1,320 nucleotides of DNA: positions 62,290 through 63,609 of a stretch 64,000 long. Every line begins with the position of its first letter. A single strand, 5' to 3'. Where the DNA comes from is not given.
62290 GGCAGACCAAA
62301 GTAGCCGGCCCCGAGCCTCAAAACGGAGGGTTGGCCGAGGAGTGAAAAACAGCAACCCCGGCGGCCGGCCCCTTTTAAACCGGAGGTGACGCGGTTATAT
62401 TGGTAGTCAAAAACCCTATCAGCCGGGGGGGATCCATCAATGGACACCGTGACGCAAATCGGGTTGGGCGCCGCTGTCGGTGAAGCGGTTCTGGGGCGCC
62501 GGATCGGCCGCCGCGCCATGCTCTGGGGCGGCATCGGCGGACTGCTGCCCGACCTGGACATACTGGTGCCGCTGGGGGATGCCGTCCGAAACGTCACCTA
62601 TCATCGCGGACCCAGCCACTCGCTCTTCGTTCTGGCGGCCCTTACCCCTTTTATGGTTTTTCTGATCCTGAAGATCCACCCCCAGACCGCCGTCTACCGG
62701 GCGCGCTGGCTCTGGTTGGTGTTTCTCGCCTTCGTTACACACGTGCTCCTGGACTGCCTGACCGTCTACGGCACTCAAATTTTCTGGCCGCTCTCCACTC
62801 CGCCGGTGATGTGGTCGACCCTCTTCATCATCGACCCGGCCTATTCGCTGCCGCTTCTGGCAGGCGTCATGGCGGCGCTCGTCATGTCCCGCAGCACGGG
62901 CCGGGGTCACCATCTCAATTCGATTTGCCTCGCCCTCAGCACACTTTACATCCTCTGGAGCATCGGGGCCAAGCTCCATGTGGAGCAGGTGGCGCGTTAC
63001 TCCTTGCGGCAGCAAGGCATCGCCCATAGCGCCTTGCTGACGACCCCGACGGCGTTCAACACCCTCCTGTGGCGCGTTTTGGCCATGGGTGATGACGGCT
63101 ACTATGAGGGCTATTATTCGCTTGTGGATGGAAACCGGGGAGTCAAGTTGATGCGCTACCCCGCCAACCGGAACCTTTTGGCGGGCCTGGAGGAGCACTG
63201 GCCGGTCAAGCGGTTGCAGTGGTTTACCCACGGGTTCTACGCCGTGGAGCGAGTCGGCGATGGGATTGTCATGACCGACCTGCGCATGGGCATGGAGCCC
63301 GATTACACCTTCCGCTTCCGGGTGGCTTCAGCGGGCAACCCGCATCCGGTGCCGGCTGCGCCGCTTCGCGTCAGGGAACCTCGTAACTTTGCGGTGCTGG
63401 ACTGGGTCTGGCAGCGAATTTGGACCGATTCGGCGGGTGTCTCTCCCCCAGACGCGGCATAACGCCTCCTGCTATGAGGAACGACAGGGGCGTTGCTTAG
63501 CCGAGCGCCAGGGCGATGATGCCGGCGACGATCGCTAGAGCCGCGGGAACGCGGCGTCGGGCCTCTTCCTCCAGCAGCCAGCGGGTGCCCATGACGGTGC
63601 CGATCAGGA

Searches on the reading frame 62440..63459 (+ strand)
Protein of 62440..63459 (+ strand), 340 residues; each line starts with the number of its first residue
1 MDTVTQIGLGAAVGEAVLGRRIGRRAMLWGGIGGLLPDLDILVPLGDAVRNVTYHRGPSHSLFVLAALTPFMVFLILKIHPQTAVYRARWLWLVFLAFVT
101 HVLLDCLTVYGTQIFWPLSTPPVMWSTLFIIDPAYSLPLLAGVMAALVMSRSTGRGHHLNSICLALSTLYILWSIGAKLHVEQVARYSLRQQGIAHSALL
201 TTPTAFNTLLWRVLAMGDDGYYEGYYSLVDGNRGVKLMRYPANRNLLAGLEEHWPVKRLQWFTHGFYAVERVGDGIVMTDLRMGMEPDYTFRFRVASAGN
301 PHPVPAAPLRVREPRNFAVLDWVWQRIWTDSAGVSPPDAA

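Call 42: search_protein_families(library=ncbifam, proteins=[window:62440-63459:+], max_evalue=1e-10)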
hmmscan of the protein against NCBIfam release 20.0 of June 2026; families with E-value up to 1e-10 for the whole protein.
window:62440-63459:+ (340 aa): 0 families

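Call 70: find_encoding_contigs(protein=window:62440-63459:+, flank=10000, max_places=2)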
Protein window:62440-63459:+ (340 aa): 1 contig read that carries it; 1 place shown.
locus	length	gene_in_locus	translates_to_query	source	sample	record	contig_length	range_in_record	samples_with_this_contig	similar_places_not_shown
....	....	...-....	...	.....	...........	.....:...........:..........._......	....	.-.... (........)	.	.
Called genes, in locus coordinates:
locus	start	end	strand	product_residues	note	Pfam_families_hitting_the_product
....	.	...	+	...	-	?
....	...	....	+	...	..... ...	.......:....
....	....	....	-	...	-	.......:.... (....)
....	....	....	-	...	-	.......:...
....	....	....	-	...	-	?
